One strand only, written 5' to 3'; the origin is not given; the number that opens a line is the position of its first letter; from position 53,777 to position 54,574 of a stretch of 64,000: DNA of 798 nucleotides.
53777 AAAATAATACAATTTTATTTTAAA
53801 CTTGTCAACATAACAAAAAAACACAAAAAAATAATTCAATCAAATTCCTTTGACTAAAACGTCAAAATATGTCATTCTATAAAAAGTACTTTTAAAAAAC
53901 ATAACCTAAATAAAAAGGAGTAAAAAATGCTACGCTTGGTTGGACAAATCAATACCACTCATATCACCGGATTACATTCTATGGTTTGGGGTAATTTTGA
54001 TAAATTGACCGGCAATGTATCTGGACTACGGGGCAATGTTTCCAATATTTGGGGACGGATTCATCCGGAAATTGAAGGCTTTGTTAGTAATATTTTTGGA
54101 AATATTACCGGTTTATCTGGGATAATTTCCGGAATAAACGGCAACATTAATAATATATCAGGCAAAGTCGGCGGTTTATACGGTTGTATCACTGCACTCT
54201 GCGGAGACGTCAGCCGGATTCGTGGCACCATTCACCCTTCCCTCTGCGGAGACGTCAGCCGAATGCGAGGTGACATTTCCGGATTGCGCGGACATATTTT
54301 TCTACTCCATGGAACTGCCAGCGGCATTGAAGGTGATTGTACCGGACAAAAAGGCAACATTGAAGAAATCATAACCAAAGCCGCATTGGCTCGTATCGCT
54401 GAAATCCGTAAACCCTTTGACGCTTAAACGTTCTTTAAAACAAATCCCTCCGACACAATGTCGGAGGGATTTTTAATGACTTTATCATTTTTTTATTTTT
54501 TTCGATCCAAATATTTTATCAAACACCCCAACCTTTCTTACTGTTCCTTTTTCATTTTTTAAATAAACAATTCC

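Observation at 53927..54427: Novel 166-aa protein made of about 18 tandem Gly-initiated heptapeptide repeats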

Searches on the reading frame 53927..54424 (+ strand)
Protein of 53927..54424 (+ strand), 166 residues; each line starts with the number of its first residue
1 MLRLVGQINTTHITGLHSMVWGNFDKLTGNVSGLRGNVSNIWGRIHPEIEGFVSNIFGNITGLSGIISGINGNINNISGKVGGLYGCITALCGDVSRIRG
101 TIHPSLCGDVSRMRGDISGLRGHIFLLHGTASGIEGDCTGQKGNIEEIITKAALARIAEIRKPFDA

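Call 3: search_protein_families(library=pfam, proteins=[window:53927-54424:+], max_evalue=10)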
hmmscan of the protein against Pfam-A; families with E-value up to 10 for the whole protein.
window:53927-54424:+ (166 aa): 3 families
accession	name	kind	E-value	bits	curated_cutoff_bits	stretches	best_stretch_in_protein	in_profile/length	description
PF20808.2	MINT_RAM7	-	0.012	16.4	108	1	27-103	3-75/110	Msx2-interacting protein, RAM7 domain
PF04472.17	SepF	-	0.091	13.4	27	0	63-81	44-62/72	Cell division protein SepF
PF25421.1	DUF7891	-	0.22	12.2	27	1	28-56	9-37/90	Domain of unknown function (DUF7891)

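Call 6: find_homologous_proteins(query=window:53927-54424:+, max_evalue=0.01)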
Query window:53927-54424:+ (166 aa): 2 proteins with E <= 0.01 among 62 candidates.
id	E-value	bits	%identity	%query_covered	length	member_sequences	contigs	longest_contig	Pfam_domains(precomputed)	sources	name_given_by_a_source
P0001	1.5e-8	53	34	68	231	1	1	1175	-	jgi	-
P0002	1.7e-7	50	34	73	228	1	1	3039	-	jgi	-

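Call 9: search_protein_families(library=ncbifam, proteins=[window:53927-54424:+], max_evalue=10)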
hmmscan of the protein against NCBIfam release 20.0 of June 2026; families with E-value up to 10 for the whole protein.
window:53927-54424:+ (166 aa): 4 families
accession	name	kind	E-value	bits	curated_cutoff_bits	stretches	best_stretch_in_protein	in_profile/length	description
NF047709.1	RiPP_TigB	exception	0.0003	20.8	70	2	49-102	13-65/68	methyl-cyclopropylglycine-containing RiPP peptide TigB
NF040788.1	S-lay_SlaB_Mtsph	equivalog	0.0043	16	700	2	54-129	311-385/416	S-layer protein SlaB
NF050175.1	MBP-1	equivalog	0.46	10.9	80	1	60-83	9-32/78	microaggregate-binding protein 1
NF038068.1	LaoB_over_CadC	equivalog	1.7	8.8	45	0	63-78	10-26/41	L-arginine responsive protein LaoB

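Call 10: search_protein_families(library=phrogs, proteins=[window:53927-54424:+], max_evalue=1)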
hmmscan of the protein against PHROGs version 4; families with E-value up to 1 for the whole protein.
window:53927-54424:+ (166 aa): 11 families
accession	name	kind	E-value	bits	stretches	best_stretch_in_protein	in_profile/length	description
phrog_58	-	tail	0.00014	21.4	1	17-95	805-896/1544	tail length tape measure protein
phrog_167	-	tail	0.0019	16.9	1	21-83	927-994/1555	tail length tape measure protein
phrog_1535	-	tail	0.0055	15.9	1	17-96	969-1048/1152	tail length tape measure protein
phrog_34082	-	tail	0.0063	16.3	1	30-101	419-491/579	tail length tape measure protein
phrog_305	-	tail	0.017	14.7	1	13-95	591-664/1001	tail length tape measure protein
phrog_5820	-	unknown function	0.048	14.3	0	60-91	104-135/200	-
phrog_19577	-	head and packaging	0.16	12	1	56-149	84-169/378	minor head protein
phrog_4070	-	tail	0.17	10.9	1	25-77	341-401/989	tail length tape measure protein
phrog_28752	-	unknown function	0.43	10.1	1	29-97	58-123/671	-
phrog_11300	-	unknown function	0.55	9.8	1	53-88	308-343/619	-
phrog_5448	-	tail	0.61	7.8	1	22-85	1536-1600/3103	tail length tape measure protein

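Call 11: search_protein_representatives(protein=window:53927-54424:+)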
Query: 166 residues. Proteins with E-value up to 0.001 (for the whole library): 818; up to 1e-10: 106; up to 1e-30: 3. The best 150 are listed.
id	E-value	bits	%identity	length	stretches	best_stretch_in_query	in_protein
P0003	1.9e-52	194.3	39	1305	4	8-150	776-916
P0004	6.0e-40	153.6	41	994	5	13-105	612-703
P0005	1.7e-33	132.6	32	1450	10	11-136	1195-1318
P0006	1.4e-29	119.9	31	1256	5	14-124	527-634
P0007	1.4e-27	113.4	36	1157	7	18-145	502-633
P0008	1.5e-24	103.5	36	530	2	12-148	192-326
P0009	5.0e-22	95.3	35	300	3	26-144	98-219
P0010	1.6e-21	93.7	36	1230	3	27-146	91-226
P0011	4.2e-21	92.3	41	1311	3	26-103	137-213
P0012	4.6e-21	92.2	28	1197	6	20-102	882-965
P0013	4.9e-21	92.1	22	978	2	20-146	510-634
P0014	1.1e-20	90.9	37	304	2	69-158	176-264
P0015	7.6e-20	88.2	38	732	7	26-124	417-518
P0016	1.4e-19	87.3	24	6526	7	12-102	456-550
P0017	2.9e-19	86.3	50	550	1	6-126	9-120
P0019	6.3e-19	85.2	45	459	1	9-148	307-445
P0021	1.7e-18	83.8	45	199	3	28-124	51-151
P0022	1.9e-18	83.6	44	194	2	21-139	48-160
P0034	1.0e-16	78.0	40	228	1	24-151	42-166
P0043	1.2e-15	74.5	42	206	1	8-122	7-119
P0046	2.8e-15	73.4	44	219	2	47-145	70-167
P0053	1.0e-14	71.5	40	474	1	9-146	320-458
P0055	1.2e-14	71.3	41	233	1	7-151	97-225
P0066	1.7e-13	67.6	46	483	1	8-145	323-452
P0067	2.1e-13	67.3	36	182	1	19-146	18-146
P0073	7.3e-13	65.5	36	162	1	21-139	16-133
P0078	1.1e-12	64.9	46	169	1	58-150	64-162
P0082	1.5e-12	64.5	35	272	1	9-147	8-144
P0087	4.4e-12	62.9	49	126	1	7-89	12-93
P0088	4.8e-12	62.8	39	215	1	8-156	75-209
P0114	1.8e-10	57.7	42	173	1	45-138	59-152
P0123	3.5e-10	56.7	50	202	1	36-147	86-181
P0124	3.5e-10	56.7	43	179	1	21-124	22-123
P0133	5.4e-10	56.1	49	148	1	51-148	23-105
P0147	1.7e-09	54.5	40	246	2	20-98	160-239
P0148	2.5e-09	54.0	41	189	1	22-147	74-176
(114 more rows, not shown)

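Call 12: search_solved_structures(query=window:53927-54424:+, max_evalue=10, show_alignments=2)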
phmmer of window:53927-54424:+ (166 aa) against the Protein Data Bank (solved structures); distinct sequences matched with E-value up to 10: 21.
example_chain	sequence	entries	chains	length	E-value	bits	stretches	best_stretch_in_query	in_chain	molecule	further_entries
8qox_B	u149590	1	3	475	0.00012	25.7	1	16-123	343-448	Conserved membrane protein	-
8weg_A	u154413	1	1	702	0.3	14.6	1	48-108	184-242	MALE DISCOVERER 1-INTERACTING RECEPTOR-LIKE KINASE 2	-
2yb7_A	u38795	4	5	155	0.3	14.6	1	23-62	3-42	CARBOHYDRATE BINDING FAMILY 6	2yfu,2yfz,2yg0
8weh_A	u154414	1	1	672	0.3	14.6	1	48-108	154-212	MALE DISCOVERER 1-INTERACTING RECEPTOR-LIKE KINASE 2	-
4lin_A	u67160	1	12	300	0.33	14.5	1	21-133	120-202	Tail needle protein gp26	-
8wef_A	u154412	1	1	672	0.38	14.3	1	48-108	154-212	MALE DISCOVERER 1-INTERACTING RECEPTOR-LIKE KINASE 2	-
1aa0_A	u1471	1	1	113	0.38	14.3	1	32-122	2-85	FIBRITIN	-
6gao_A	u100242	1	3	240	0.41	14.2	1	23-89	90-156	Outer capsid protein sigma-1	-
4k6c_A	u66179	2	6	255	0.47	14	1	18-103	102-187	Acetoacetyl-CoA reductase | Putative Acetoacetyl-CoA reductase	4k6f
8wei_A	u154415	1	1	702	0.6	13.6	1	48-108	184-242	MALE DISCOVERER 1-INTERACTING RECEPTOR-LIKE KINASE 2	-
4epc_A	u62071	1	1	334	0.64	13.5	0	14-68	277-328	N-acetylmuramoyl-L-alanine amidase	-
2c07_A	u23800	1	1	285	0.72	13.4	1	34-111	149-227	3-OXOACYL-(ACYL-CARRIER PROTEIN) REDUCTASE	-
8v3w_B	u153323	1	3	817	0.75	13.3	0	51-92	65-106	Tape measure protein (CD1366)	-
7kwi_A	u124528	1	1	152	0.86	13.1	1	14-68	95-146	Bifunctional autolysin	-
6gaj_A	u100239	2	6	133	0.94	13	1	33-125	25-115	Outer capsid protein sigma-1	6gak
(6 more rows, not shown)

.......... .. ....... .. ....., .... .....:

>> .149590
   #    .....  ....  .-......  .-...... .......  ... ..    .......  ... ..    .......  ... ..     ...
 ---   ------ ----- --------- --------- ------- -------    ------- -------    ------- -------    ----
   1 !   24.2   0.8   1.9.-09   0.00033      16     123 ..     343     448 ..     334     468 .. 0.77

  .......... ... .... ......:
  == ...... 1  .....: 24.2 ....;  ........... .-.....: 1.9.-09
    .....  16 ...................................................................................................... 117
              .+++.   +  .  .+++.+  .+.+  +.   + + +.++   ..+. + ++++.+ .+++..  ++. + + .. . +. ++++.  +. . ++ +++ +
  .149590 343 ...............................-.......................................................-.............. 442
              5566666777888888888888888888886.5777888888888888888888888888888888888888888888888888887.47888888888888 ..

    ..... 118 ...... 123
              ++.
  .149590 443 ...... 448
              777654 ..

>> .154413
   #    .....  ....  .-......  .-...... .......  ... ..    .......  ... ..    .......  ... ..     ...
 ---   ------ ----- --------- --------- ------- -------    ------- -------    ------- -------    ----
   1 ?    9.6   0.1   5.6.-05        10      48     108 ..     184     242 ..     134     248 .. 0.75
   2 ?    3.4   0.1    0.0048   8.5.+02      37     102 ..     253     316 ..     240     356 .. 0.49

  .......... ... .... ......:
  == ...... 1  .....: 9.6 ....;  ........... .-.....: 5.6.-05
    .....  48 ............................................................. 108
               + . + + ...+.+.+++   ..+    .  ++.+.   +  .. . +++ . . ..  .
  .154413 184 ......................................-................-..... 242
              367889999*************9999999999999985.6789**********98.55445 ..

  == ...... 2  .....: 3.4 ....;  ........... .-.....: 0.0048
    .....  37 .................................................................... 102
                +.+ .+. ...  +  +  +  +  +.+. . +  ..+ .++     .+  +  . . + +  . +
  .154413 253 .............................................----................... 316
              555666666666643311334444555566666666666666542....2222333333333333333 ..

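Call 14: search_protein_families(library=pfam, proteins=[P0003, P0004, P0008, P0009, P0014, P0017, P0021, P0022, P0034, P0043], max_evalue=0.01)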
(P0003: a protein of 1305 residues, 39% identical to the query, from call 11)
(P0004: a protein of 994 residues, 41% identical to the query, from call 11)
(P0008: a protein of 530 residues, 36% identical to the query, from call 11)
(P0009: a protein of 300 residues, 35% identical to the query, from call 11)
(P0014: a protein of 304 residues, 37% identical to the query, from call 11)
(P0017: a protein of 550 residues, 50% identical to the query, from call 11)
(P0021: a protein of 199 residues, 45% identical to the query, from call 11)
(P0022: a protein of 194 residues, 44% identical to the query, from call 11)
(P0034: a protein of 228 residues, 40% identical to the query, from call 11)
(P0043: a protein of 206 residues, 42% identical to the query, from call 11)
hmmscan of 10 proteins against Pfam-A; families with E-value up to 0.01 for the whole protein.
P0003 (1305 aa): 18 families
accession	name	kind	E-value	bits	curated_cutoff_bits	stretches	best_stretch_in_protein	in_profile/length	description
PF07889.17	DUF1664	-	5.2e-15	56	34.6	0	786-853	55-122/124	Protein of unknown function (DUF1664)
PF06009.19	Laminin_II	-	1.3e-14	54.8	33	1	904-992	5-96/138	Laminin Domain II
PF04728.18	LPP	-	7.7e-12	45.8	29.1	0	966-996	1-31/53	Lipoprotein leucine-zipper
PF04513.17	Baculo_PEP_C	-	3.9e-11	43.6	38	1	876-997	4-124/140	Baculovirus polyhedron envelope protein, PEP, C terminus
PF20808.2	MINT_RAM7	-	8.5e-09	36.1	108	0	579-687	3-108/110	Msx2-interacting protein, RAM7 domain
PF23991.1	DUF7310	-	5.4e-08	33.7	40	0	955-1003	27-75/83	Coiled-coil region of unknown function (DUF7310)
PF05377.16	FlaC_arch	-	3.6e-06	27.7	27.8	0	947-984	3-40/55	Flagella accessory protein C (FlaC)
PF10473.14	CENP-F_leu_zip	-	5.9e-06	26.8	34.5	0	928-1005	15-92/140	Leucine-rich repeats of kinetochore protein Cenp-F/LEK1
PF08700.17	VPS51_Exo84_N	-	1.4e-05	25.6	24.2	0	962-984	62-84/87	Vps51/EXO84/COG1 N-terminal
PF16888.10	YwqH-like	-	4.7e-05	24.1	33.7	0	927-985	67-122/123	YwqH-like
PF10046.14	BLOC1_2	-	0.00016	22.4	33.4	0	914-975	32-89/96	Biogenesis of lysosome-related organelles complex-1 subunit 2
PF16043.11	DUF4795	-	0.00085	19.2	34.8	0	959-1004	8-53/208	Domain of unknown function (DUF4795)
PF19103.5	DUF5790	-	0.00092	20.3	26.8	0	543-575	75-107/126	Family of unknown function (DUF5790)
PF06818.20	Fez1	-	0.0015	19.5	34.4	0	887-995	9-117/199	Fez1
PF06156.18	YabA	-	0.0019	19.2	30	0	941-999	5-63/103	Initiation control protein YabA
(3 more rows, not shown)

P0004 (994 aa): 8 families
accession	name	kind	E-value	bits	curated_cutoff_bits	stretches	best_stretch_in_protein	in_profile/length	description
PF04728.18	LPP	-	4e-13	49.9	29.1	0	626-655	5-34/53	Lipoprotein leucine-zipper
PF04513.17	Baculo_PEP_C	-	1.4e-11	45.1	38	1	804-889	39-121/140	Baculovirus polyhedron envelope protein, PEP, C terminus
PF07889.17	DUF1664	-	2.5e-11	44.1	34.6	0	827-887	61-121/124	Protein of unknown function (DUF1664)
PF06009.19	Laminin_II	-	6.4e-05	23.4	33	0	832-914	10-95/138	Laminin Domain II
PF20808.2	MINT_RAM7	-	7.5e-05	23.4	108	0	810-911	5-109/110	Msx2-interacting protein, RAM7 domain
PF05531.17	NPV_P10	-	0.00036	21.4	29.8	0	668-697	9-38/75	Nucleopolyhedrovirus P10 protein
PF16888.10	YwqH-like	-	0.0022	18.7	33.7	0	854-914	70-121/123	YwqH-like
PF06103.16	DUF948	-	0.0026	18.3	37.2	0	876-929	28-81/89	Bacterial protein of unknown function (DUF948)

P0008 (530 aa): 4 families
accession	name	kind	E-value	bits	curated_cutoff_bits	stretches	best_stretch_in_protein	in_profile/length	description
PF02349.20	MSG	-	1.3e-06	28.9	22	0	440-473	6-40/76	Major surface glycoprotein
PF20808.2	MINT_RAM7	-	0.00011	22.9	108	0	255-307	27-79/110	Msx2-interacting protein, RAM7 domain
PF04728.18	LPP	-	0.0007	20.3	29.1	0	269-295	4-30/53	Lipoprotein leucine-zipper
PF21300.2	LbR_Ice_bind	-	0.0076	16.8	30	0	249-321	24-97/97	Grass antifreeze beta roll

P0009 (300 aa): 0 families

P0014 (304 aa): 1 family
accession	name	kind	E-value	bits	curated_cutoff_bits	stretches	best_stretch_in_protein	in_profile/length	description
PF12495.13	Vip3A_N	-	0.0064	16.9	25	0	237-263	47-73/177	Vegetative insecticide protein 3A N terminal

P0017 (550 aa): 2 families
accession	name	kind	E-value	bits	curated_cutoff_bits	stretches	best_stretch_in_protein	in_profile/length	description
PF00263.26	Secretin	-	4.2e-19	69.2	27.5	1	399-537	4-155/169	Bacterial type II and III secretion system protein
PF03958.22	Secretin_N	-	9.8e-08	32.5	28.2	1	268-326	4-69/69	Bacterial type II/III secretion system short domain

P0021 (199 aa): 0 families

P0022 (194 aa): 0 families

P0034 (228 aa): 8 families
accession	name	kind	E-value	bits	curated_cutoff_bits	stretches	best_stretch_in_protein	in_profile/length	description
PF04728.18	LPP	-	5.3e-06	27.1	29.1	0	69-103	2-36/53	Lipoprotein leucine-zipper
PF07889.17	DUF1664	-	1.4e-05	25.6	34.6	0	56-93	83-120/124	Protein of unknown function (DUF1664)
PF06009.19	Laminin_II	-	2.1e-05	25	33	0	54-114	4-64/138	Laminin Domain II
PF07902.16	Gp58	-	9.7e-05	21.3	34.5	1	47-133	250-339/594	gp58-like protein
PF20808.2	MINT_RAM7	-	0.00018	22.2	108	0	57-111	27-81/110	Msx2-interacting protein, RAM7 domain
PF23284.2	KOW2_Spt5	-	0.00088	19.5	28.9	0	58-76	8-26/50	Transcription elongation factor SPT5, second KOW domain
PF04513.17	Baculo_PEP_C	-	0.0019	18.7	38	0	58-113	83-136/140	Baculovirus polyhedron envelope protein, PEP, C terminus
PF05377.16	FlaC_arch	-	0.0047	17.7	27.8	0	68-93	8-33/55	Flagella accessory protein C (FlaC)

P0043 (206 aa): 8 families
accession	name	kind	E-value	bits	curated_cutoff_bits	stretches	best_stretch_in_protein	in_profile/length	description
PF04728.18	LPP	-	2.7e-06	28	29.1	0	73-103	3-33/53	Lipoprotein leucine-zipper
PF07889.17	DUF1664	-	1.5e-05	25.5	34.6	0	15-68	67-120/124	Protein of unknown function (DUF1664)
PF06009.19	Laminin_II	-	5.5e-05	23.6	33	1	51-155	5-104/138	Laminin Domain II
PF25421.1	DUF7891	-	0.00013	22.5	27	0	81-101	7-27/90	Domain of unknown function (DUF7891)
PF05377.16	FlaC_arch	-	0.0021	18.9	27.8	0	51-88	2-39/55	Flagella accessory protein C (FlaC)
PF23284.2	KOW2_Spt5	-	0.0022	18.2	28.9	0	48-65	9-26/50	Transcription elongation factor SPT5, second KOW domain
PF05531.17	NPV_P10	-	0.0024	18.8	29.8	0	46-96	8-61/75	Nucleopolyhedrovirus P10 protein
PF25541.1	TBCA_PH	-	0.0029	17.8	27.8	0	31-74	67-110/139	PH domain-containing proteins, TBCA domain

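Call 20: find_encoding_contigs(protein=window:53927-54424:+, flank=6000, max_places=6)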
Protein window:53927-54424:+ (166 aa): 12 contigs read that carry it; 5 places shown.
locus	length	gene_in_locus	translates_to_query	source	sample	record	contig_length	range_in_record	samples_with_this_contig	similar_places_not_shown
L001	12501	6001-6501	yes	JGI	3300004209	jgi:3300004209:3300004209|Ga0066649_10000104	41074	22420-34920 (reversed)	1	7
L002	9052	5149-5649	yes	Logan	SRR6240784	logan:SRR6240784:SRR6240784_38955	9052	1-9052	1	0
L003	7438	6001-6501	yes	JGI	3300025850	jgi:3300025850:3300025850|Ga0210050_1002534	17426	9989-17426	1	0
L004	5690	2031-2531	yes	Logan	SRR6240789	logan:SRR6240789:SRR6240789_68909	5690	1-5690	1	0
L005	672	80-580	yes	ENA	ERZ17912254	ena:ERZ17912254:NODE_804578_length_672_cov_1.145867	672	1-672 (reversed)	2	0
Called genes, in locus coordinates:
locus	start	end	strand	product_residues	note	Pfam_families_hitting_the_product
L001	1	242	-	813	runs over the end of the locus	PF01588:tRNA_bind, PF03483:B3_4, PF03484:B5, PF17759:tRNA_synthFbeta, PF03147:FDX-ACB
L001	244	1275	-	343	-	PF02912:Phe_tRNA-synt_N, PF01409:tRNA-synt_2d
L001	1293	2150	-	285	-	-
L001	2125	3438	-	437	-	PF02163:Peptidase_M50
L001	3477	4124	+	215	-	PF04011:LemA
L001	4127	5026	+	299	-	PF05569:Peptidase_M56 (faint), PF01435:Peptidase_M48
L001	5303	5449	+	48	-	-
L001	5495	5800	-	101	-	-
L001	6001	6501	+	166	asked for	-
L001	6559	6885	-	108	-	-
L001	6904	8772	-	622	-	PF02878:PGM_PMM_I, PF02879:PGM_PMM_II, PF02880:PGM_PMM_III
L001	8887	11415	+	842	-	PF02861:Clp_N, PF13191:AAA_16 (weak), PF00004:AAA, PF17871:AAA_lid_9, PF00158:Sigma54_activat, PF07724:AAA_2, PF00004:AAA, PF10431:ClpB_D2-small, +8 more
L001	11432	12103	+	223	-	-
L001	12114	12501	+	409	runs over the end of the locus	-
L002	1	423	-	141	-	?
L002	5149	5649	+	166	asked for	-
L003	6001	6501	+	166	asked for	-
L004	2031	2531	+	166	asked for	-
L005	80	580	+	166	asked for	-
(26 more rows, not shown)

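Call 22: find_related_loci(query=window:53927-54424:+, collection=genome_contigs, flank=8000)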
Query window:53927-54424:+ (166 aa) in genome_contigs; peptide patterns used: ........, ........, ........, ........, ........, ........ (x = any residue, [..] = any of these).
308 stretches matched a pattern; 1 encode a relative of the query (tblastn E <= 1e-3); 1 distinct loci.
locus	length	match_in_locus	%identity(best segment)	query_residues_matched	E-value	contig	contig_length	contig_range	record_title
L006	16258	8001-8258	39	8-146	2e-9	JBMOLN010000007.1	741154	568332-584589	MAG: Patescibacteria group bacterium isolate Betzabe_MAG025 MAG025_7, whole genome shotgun sequence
